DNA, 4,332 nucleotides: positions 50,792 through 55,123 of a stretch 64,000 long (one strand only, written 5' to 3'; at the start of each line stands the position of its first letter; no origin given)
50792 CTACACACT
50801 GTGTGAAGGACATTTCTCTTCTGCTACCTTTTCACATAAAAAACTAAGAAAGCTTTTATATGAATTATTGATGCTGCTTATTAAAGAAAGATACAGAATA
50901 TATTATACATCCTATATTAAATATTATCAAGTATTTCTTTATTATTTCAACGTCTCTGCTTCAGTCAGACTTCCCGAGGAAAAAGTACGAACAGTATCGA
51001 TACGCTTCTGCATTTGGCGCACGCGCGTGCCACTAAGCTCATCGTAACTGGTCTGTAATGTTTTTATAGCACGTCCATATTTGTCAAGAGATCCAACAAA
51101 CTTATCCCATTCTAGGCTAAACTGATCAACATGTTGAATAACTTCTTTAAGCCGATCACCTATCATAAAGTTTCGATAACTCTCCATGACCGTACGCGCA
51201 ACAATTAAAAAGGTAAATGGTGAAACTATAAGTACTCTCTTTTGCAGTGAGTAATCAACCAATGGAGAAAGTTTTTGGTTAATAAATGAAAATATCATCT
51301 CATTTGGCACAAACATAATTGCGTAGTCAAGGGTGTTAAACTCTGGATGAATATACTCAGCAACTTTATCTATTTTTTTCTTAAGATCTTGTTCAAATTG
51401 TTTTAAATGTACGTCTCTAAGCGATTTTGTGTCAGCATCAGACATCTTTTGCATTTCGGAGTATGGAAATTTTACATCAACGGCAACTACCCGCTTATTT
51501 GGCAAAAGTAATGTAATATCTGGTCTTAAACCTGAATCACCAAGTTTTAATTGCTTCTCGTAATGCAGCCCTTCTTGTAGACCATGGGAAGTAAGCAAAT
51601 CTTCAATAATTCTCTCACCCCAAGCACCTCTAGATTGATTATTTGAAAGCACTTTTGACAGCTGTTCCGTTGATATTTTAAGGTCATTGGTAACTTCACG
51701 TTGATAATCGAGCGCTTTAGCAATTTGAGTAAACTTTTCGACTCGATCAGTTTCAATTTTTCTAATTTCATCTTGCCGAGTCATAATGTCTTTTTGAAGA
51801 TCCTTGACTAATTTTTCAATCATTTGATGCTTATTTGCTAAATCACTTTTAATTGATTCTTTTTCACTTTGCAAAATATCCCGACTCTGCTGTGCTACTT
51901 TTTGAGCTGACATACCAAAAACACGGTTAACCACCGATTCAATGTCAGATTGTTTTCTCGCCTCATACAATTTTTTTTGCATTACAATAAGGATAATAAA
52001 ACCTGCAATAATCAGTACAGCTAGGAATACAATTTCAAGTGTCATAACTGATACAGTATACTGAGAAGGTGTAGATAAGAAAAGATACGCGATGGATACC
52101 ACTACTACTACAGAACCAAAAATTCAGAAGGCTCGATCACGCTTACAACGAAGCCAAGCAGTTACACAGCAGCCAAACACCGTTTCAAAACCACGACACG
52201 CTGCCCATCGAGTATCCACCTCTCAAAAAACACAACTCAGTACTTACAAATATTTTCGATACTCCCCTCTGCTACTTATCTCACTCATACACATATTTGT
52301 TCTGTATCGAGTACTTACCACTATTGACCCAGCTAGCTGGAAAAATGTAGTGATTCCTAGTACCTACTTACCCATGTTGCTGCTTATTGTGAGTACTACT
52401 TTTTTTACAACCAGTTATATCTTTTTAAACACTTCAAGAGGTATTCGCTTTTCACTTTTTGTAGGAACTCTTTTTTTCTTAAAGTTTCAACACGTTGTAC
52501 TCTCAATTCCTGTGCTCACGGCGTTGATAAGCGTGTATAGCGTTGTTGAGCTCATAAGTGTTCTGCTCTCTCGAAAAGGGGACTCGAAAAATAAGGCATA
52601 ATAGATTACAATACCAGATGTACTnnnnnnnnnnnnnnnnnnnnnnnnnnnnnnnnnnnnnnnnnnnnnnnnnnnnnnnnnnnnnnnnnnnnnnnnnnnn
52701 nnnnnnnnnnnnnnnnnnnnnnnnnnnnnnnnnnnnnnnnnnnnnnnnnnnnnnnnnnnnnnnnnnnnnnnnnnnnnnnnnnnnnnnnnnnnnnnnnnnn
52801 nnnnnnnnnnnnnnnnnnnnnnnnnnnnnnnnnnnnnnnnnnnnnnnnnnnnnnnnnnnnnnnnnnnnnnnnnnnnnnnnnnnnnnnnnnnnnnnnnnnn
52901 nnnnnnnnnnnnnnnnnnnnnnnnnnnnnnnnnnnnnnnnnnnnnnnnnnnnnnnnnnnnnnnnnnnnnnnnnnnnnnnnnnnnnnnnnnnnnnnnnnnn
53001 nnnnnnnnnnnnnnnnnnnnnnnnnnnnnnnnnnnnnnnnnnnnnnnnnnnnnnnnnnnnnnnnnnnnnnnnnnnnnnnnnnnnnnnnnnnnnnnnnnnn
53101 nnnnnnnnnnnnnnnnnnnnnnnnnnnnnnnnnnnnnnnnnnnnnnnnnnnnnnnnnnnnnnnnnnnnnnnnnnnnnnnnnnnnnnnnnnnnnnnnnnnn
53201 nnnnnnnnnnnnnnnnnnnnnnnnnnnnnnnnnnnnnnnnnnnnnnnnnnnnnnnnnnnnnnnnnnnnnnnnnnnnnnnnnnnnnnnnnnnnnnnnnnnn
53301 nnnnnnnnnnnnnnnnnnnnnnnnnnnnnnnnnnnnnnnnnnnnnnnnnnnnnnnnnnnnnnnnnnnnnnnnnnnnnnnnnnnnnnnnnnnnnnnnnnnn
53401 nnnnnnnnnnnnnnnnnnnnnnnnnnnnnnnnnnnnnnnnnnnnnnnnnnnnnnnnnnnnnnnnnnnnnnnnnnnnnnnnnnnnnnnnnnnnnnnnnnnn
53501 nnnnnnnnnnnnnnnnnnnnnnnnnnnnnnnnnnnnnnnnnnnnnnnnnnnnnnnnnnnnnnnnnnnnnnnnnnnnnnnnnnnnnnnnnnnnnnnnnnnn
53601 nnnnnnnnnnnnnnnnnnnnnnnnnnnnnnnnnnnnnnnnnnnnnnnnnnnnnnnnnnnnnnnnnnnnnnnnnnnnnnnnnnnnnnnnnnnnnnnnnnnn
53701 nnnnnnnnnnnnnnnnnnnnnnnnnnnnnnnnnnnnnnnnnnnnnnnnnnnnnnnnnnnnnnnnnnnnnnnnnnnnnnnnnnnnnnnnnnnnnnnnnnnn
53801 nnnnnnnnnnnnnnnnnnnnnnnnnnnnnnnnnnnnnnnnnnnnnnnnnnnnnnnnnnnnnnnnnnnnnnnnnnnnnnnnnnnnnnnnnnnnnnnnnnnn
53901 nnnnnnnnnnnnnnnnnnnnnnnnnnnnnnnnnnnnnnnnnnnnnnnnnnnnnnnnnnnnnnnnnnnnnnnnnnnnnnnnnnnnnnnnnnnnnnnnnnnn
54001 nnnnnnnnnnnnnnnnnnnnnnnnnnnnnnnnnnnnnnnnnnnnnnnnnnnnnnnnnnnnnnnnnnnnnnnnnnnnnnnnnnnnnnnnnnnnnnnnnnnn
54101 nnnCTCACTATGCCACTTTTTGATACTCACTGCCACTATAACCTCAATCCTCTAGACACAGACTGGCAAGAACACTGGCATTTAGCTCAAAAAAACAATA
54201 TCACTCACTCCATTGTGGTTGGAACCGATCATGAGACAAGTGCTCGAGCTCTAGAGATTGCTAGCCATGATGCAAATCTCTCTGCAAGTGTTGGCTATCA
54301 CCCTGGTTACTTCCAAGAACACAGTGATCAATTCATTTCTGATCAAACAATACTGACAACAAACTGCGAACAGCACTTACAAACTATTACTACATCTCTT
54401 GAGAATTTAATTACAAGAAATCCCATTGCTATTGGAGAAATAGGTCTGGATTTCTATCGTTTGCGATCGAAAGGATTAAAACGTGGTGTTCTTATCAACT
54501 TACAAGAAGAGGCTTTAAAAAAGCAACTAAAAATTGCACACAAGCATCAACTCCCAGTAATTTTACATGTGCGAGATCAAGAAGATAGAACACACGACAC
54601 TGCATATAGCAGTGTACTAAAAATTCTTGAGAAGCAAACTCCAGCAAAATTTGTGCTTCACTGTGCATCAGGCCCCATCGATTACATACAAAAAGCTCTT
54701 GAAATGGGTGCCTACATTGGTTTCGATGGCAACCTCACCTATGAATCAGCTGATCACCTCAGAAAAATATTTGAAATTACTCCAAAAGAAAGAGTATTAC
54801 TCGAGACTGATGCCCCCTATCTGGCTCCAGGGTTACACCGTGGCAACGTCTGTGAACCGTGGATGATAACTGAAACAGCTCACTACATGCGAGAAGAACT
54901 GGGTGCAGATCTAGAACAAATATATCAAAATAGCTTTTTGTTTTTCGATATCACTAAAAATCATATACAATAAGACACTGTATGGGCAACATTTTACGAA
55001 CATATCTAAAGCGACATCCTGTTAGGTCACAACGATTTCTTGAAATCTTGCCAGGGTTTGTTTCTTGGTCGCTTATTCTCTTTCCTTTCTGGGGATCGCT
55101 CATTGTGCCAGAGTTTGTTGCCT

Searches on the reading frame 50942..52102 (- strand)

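Call 19: search_protein_families(library=ncbifam, proteins=[window:50942-52102:-])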
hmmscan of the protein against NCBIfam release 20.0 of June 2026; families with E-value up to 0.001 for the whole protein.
window:50942-52102:- (386 aa): 1 family
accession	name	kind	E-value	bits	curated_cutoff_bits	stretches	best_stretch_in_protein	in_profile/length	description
NF007686.0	PRK10361.1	equivalog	1.8e-21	76.4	810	1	47-353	108-403/475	DNA recombination protein RmuC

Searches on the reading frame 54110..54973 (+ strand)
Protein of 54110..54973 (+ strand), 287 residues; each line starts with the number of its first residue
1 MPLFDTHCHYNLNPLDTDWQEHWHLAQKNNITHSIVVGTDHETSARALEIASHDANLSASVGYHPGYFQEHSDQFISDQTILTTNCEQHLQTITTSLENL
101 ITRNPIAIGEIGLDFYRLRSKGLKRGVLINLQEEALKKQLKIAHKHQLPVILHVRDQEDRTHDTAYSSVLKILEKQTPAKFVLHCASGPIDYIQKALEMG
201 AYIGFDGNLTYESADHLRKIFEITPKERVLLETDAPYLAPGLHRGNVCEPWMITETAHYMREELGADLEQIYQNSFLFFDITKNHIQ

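Call 19: search_protein_families(library=ncbifam, proteins=[window:54110-54973:+])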
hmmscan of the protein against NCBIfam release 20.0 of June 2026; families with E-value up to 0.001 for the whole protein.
window:54110-54973:+ (287 aa): 5 families
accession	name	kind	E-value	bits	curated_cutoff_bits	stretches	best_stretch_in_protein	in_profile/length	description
TIGR00010.1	TIGR00010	subfamily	5.6e-52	176.7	206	1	3-272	1-240/253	YchF/TatD family DNA exonuclease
NF008522.0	PRK11449.1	equivalog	1.9e-28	99.3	481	1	4-240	6-213/259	metal-dependent hydrolase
NF008075.0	PRK10812.1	equivalog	1.2e-27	96.8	438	1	3-273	3-244/265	metal-dependent hydrolase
NF007745.0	PRK10425.1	equivalog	1.4e-25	90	395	1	16-240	14-209/260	3'-5' ssDNA/RNA exonuclease TatD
NF041926.1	QatD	equivalog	5.2e-17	61.8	230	1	5-271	1-228/239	Qat anti-phage system TatD family nuclease QatD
